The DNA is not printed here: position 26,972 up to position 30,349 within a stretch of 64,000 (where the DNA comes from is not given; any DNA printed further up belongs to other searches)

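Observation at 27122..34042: ECF sigma, 1066-aa multi-domain anti-sigma and 1025-aa envelope protein: an unusually large surface-signalling module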

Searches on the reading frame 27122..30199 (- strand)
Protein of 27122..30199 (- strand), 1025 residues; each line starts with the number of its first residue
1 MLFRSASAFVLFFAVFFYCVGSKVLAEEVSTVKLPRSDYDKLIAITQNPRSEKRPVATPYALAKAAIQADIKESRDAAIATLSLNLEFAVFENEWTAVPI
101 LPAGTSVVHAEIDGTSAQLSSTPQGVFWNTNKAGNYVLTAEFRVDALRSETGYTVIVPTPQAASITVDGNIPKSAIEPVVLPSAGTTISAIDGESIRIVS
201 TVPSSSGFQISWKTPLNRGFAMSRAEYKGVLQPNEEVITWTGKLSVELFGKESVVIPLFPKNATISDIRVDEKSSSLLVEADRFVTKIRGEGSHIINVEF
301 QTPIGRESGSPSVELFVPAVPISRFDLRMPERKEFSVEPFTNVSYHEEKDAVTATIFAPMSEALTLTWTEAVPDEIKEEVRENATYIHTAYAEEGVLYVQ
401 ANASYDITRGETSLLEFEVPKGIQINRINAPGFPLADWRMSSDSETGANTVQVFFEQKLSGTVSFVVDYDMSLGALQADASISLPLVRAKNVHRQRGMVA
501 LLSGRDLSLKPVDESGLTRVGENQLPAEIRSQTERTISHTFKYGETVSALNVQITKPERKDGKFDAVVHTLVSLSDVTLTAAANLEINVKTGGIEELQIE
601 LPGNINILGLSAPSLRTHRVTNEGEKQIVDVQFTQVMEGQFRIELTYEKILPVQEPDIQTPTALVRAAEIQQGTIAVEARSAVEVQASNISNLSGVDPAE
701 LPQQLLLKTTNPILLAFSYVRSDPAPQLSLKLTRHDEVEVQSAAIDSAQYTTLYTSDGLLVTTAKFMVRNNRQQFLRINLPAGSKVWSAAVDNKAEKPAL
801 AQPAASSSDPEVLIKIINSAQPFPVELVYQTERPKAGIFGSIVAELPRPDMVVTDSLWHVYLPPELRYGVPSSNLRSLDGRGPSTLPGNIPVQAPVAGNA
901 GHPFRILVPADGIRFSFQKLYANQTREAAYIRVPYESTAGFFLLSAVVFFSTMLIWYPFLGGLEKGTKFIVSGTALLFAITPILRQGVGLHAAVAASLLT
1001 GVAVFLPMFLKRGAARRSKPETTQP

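Call 6: search_protein_families(library=pfam, proteins=[window:27122-30199:-], max_evalue=0.1)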
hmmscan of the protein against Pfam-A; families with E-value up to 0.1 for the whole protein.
window:27122-30199:- (1025 aa): 0 families

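Call 7: search_protein_families(library=ncbifam, proteins=[window:27122-30199:-], max_evalue=0.1)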
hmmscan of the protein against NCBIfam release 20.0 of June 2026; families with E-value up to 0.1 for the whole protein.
window:27122-30199:- (1025 aa): 0 families

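Call 15: find_homologous_proteins(query=window:27122-30199:-)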
Query window:27122-30199:- (1025 aa): 63 proteins with E <= 0.001 among 8000 candidates.
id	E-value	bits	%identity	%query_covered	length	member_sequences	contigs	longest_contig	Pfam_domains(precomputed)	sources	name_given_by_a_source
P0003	0.0e+0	2250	100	100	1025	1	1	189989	-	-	-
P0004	3.6e-292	990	49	90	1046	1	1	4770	-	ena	-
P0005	1.7e-289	981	46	97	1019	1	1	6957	-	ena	-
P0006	1.9e-285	968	48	90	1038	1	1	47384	-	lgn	-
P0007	2.8e-276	938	37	86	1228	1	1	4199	-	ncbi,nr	ncbi:MAG: hypothetical protein GY862_24980 [Gammaproteobacteria bacterium]|nr:hypothetical protein [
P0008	6.0e-271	920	45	97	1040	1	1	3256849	-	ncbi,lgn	ncbi:MAG: hypothetical protein U0136_07140 [Bdellovibrionota bacterium]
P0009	1.1e-269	916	45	96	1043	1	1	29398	-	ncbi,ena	-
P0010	8.3e-263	893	43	99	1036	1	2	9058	-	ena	-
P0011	3.8e-260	884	45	92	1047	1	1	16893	-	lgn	-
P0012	2.6e-259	881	46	90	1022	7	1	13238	-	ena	-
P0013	5.3e-259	880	45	90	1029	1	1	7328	-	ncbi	-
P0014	5.8e-257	874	46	89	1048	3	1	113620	-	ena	-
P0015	9.4e-255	866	45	90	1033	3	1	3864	-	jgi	-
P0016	1.5e-254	866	46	89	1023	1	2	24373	-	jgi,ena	jgi:hypothetical protein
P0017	5.6e-254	864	44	91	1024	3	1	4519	-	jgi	jgi:hypothetical protein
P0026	5.7e-247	841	44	93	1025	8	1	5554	-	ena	-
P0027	3.2e-246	838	43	94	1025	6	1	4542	-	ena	-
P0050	1.0e-228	780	40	96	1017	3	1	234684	-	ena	-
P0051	9.3e-228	777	43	90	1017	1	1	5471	-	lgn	-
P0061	3.7e-206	705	40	92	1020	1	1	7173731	-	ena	-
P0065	2.8e-12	64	22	48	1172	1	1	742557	-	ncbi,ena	-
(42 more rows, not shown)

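Call 17: find_encoding_contigs(protein=P0008, flank=10000, max_places=2)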
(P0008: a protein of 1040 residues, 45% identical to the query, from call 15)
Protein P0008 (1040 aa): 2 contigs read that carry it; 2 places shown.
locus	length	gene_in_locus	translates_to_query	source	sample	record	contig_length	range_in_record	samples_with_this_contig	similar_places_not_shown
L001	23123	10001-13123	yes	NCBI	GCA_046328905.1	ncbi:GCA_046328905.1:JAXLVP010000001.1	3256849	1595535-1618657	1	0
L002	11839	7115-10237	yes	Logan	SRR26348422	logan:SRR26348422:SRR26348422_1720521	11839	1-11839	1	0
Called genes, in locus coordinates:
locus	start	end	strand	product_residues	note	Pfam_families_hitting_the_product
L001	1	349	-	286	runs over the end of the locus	PF05114:MbnB_TglH_ChrH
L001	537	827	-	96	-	-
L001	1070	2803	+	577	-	PF14716:HHH_8, PF14520:HHH_5 (weak), PF14791:DNA_pol_B_thumb, PF02811:PHP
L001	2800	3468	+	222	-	PF00730:HhH-GPD, PF00633:HHH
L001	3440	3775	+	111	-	-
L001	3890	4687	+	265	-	-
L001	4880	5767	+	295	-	PF00892:EamA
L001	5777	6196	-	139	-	PF05099:TerB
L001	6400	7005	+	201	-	PF04542:Sigma70_r2, PF08281:Sigma70_r4_2, PF04545:Sigma70_r4 (weak)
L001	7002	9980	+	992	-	-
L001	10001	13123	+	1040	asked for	-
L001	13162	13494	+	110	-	-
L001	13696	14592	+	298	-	PF05114:MbnB_TglH_ChrH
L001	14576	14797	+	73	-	-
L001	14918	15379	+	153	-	PF00293:NUDIX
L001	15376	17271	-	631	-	PF13231:PMT_2 (weak)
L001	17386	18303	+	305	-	PF07691:PA14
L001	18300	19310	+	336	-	PF00535:Glycos_transf_2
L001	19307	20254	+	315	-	PF00005:ABC_tran, PF02463:SMC_N (faint), PF13304:AAA_21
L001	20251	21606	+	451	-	PF12698:ABC2_membrane_3 (weak)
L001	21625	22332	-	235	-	PF03886:ABC_trans_aux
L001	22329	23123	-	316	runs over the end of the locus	PF02470:MlaD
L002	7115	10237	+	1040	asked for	-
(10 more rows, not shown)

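Call 18: find_encoding_contigs(protein=P0006, flank=10000, max_places=2)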
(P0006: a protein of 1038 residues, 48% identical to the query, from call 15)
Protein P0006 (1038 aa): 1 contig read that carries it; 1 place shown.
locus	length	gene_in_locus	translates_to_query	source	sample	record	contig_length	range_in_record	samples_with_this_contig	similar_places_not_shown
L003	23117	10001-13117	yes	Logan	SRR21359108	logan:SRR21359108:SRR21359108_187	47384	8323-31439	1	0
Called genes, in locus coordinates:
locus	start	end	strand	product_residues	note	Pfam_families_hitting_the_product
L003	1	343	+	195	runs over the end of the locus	PF00398:RrnaAD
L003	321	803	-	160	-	-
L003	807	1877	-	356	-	PF20706:GT4-conflict (weak), PF00534:Glycos_transf_1, PF13692:Glyco_trans_1_4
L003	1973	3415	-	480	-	PF13489:Methyltransf_23 (weak), PF07021:MetW, PF08241:Methyltransf_11 (faint)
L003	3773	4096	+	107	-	-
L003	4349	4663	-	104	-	-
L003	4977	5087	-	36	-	-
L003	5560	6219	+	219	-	PF04542:Sigma70_r2, PF08281:Sigma70_r4_2, PF04545:Sigma70_r4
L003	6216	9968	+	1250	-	-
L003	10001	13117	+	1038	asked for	-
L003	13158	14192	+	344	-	-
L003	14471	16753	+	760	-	PF02018:CBM_4_9 (weak)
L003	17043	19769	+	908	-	PF02985:HEAT (faint), PF11838:ERAP1_C (faint), PF13646:HEAT_2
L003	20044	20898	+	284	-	PF26549:Tricorn_N (faint), PF07676:PD40 (faint)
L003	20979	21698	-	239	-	-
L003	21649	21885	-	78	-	-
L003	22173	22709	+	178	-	PF12802:MarR_2, PF22381:Staph_reg_Sar_Rot, PF01047:MarR (weak), PF13601:HTH_34 (weak)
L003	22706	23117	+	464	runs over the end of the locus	PF02310:B12-binding, PF04055:Radical_SAM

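Call 19: find_encoding_contigs(protein=P0061, flank=10000, max_places=2)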
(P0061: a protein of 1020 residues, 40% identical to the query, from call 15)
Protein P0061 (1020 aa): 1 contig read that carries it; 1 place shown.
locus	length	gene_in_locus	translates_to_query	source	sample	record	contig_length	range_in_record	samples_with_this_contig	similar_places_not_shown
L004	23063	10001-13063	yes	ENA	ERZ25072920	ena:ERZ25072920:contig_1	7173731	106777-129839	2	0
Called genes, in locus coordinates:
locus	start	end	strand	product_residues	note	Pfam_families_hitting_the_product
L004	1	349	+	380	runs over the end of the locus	PF01053:Cys_Met_Meta_PP, PF00266:Aminotran_5 (weak)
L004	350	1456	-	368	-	PF01717:Meth_synt_2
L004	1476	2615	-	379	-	PF07690:MFS_1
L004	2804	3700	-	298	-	PF13468:Glyoxalase_3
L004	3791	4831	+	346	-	-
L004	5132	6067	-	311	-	PF02826:2-Hacid_dh_C, PF03446:NAD_binding_2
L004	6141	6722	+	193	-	PF18306:LDcluster4, PF03641:Lysine_decarbox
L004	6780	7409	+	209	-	PF04542:Sigma70_r2, PF08281:Sigma70_r4_2, PF04545:Sigma70_r4 (weak)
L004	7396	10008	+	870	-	-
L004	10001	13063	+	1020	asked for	-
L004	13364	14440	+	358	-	PF04199:Cyclase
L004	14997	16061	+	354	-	PF25963:Beta-barrel_AAEA (faint), PF25917:BSH_RND, PF25885:HH_EMRA (weak), PF25954:Beta-barrel_RND_2 (weak)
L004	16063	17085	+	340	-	PF11168:DUF2955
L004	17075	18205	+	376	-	PF01594:AI-2E_transport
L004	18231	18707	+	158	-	PF07885:Ion_trans_2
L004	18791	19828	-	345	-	PF01116:F_bP_aldolase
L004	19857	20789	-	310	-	PF00485:PRK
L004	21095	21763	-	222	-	PF00702:Hydrolase, PF12710:HAD, PF13419:HAD_2, PF13242:Hydrolase_like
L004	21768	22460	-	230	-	PF00834:Ribul_P_3_epim, PF01729:QRPTase_C (faint)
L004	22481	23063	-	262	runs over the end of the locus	PF00459:Inositol_P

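Call 28: search_protein_families(library=pfam, proteins=[L001:7002-9980:+, L003:6216-9968:+, L004:7396-10008:+], max_evalue=1)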
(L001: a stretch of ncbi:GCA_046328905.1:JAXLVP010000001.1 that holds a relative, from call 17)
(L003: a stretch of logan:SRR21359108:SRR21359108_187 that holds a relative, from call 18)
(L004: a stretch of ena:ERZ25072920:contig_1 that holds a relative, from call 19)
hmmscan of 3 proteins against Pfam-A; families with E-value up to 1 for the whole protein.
L001:7002-9980:+ (992 aa): 0 families

L003:6216-9968:+ (1250 aa): 3 families
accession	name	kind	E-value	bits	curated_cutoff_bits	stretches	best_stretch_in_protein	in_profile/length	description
PF06295.17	ZapG-like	-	0.19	12.2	33.5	1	340-403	30-93/123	Z-ring associated protein G-like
PF04235.18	DUF418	-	0.28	11.5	23.6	1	117-188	20-91/163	Protein of unknown function (DUF418)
PF08317.16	Spc7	-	0.47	10.2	34.5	1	340-389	142-191/196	Spc7 kinetochore protein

L004:7396-10008:+ (870 aa): 1 family
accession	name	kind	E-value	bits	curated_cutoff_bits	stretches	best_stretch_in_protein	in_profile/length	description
PF22888.1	FIMAH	-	0.11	13.5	24.8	1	773-816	16-59/81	FIMAH domain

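Call 34: find_related_loci(query=A2, collection=genome_contigs, flank=7000)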
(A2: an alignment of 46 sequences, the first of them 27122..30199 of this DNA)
Query A2 (1025 aa) in genome_contigs; peptide patterns used: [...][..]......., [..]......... (x = any residue, [..] = any of these).
224 stretches matched a pattern; 180 encode a relative of the query (tblastn E <= 1e-3); the best 80 are kept; 80 distinct loci.
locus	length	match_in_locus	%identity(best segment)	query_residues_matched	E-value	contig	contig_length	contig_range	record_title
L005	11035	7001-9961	49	22-1002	0e+0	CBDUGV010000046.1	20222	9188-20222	MAG TPA_asm: uncultured Bdellovibrionales bacterium isolate SRR22808126_binner123_Refined_35 genome assembly, contig: ER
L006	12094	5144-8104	44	32-1012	0e+0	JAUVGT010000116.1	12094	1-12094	MAG: Deltaproteobacteria bacterium isolate CSMAG_383 CSMAG_383_k141_1435515_length_12094_cov_8.0000, whole genome shotgu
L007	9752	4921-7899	45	32-1024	0e+0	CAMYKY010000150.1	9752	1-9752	MAG: uncultured Acidobacteria bacterium isolate FCS_M_Acidobacteriota_01 genome assembly, contig: scaffold_6864, whole g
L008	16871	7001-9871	44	2-956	0e+0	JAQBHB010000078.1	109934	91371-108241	MAG: Deltaproteobacteria bacterium isolate MAG_452_bin-13 452_bin-13_ctg-078, whole genome shotgun sequence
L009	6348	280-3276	44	10-999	0e+0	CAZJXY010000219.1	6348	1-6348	MAG TPA_asm: uncultured Bdellovibrionales bacterium isolate SRP173033_co3_101 genome assembly, contig: NODE_18172_length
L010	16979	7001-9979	44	24-1017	0e+0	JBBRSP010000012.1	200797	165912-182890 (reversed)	MAG: Candidatus Binatia bacterium isolate La2_metabat2.097 La2_metabat2.097_K_3438905L200797_cov_33.0000, whole genome s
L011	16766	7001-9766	46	16-940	0e+0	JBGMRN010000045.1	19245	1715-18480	MAG: Thermoanaerobaculales bacterium isolate N04_metabat2_bin.17 NODE_896_length_19245_cov_8.002606, whole genome shotgu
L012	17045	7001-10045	42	8-1025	0e+0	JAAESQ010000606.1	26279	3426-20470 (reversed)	MAG: bacterium isolate Ust_16 UstG_CONTIG1685363, whole genome shotgun sequence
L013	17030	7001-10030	43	32-1025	0e+0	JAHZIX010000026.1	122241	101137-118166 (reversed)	MAG: Deltaproteobacteria bacterium isolate P_S1_bin.14 k141_959865, whole genome shotgun sequence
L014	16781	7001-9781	44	32-956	0e+0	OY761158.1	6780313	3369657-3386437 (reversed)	MAG: Thermoanaerobaculia bacterium isolate 1b26a83f-5f0d-4c2c-8de2-47f95369405e genome assembly, chromosome: 1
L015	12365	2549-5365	44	11-952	0e+0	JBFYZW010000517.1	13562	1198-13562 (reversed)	MAG: Deltaproteobacteria bacterium isolate PPR_0449 k121_2715441, whole genome shotgun sequence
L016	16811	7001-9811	44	11-956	0e+0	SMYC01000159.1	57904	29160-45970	MAG: Acidobacteria bacterium isolate N075bin57 k141_939016, whole genome shotgun sequence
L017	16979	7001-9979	44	32-1021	0e+0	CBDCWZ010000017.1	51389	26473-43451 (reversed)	MAG: Kofleriaceae bacterium isolate 90900d0d-9097-4981-b2eb-95014cb5dc38 genome assembly, contig: contig_17, whole genom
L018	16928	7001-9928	43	32-1007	0e+0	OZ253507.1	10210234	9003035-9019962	MAG: Candidatus Marinacidobacterales bacterium isolate be89a19c-e000-4bee-9fbc-49585ca06e7f genome assembly, chromosome:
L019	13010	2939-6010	42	9-1025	0e+0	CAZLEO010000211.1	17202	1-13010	MAG TPA_asm: uncultured Rickettsiales bacterium isolate SRP077602_co5_403 genome assembly, contig: NODE_15683_length_172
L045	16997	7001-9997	40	15-1025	0e+0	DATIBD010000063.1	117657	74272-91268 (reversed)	MAG TPA_asm: Vicinamibacteria bacterium isolate SMAG_U16281 k141_1753672, whole genome shotgun sequence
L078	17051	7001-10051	39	32-1025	0e+0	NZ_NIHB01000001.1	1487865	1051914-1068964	Marinicella litoralis strain KMM 3900 contig1, whole genome shotgun sequence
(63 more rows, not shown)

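Call 46: predict_structure(alignment_id=A2)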
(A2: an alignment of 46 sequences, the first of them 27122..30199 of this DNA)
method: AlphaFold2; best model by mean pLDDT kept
length: 1025 residues; sequences in the alignment: 46
mean_pLDDT: 85.2   pTM: 0.38
mean pLDDT of the five models: 85.2, 85.1, 84.0, 82.9, 82.1
residues with pLDDT >= 90: 513; 70-90: 395; 50-70: 63; < 50: 54
segments of 3 or more residues with pLDDT < 50: 1-3, 21-34, 52-56, 375-377, 737-741, 886-903, 1022-1025
pLDDT, mean of each block of 10 residues (from residue 1): 55 66 44 58 62 59 94 86 96 92 93 94 92 96 90 93 94 90 91 88 91 77 93 90 92 88 91 92 91 94 83 90 92 87 87 91 89 55 94 93 93 92 94 89 87 90 96 80 92 93 88 93 89 87 88 81 88 90 93 89 93 93 94 90 95 85 88 89 86 89 80 89 83 62 84 91 94 89 92 89 78 89 93 89 93 92 87 84 49 37 58 88 86 89 87 84 77 88 80 87 82 68 47
secondary structure, 60 per line:
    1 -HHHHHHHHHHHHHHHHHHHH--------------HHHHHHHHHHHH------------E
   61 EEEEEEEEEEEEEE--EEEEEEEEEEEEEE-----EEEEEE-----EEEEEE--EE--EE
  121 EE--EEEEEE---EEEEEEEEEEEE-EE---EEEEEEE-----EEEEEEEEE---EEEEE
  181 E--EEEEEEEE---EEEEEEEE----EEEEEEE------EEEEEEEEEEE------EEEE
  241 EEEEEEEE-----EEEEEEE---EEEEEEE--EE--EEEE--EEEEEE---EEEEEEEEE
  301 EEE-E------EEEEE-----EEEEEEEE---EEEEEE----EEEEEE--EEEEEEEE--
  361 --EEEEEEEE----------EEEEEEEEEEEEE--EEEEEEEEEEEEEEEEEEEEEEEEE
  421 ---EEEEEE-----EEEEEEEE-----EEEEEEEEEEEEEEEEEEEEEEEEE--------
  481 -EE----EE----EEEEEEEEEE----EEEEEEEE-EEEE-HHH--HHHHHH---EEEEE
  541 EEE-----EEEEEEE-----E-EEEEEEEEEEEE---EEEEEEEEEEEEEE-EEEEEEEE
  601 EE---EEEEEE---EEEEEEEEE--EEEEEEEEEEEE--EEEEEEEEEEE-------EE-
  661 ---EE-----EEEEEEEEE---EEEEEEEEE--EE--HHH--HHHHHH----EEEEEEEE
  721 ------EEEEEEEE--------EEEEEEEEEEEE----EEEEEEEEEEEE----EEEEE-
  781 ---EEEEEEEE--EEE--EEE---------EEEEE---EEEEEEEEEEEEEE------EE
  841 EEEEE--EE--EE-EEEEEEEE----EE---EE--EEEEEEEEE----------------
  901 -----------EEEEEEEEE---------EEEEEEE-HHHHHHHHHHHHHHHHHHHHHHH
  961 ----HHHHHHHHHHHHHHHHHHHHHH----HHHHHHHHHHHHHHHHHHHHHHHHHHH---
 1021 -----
elements in order (helices of 4 or more, strands of 3 or more residues): H2-21 H36-47 E60-74 E77-90 E96-101 E107-112 E119-122 E125-130 E134-145 E152-158 E164-172 E176-181 E184-191 E195-202 E207-213 E220-230 E237-248 E254-260 E264-270 E277-280 E283-288 E292-303 E312-316 E322-329 E333-338 E343-348 E351-358 E363-370 E381-393 E396-420 E424-429 E435-442 E448-472 E494-503 E508-515 E517-520 H527-532 E536-543 E549-555 E563-574 E578-591 E593-602 E606-611 E615-623 E626-637 E640-650 E671-679 E683-691 H703-708 E713-720 E727-734 E743-754 E759-770 E775-779 E784-791 E794-796 E799-801 E811-815 E819-832 E839-845 E855-862 E876-884 E912-920 E930-936 H938-960 H965-986 H991-1017
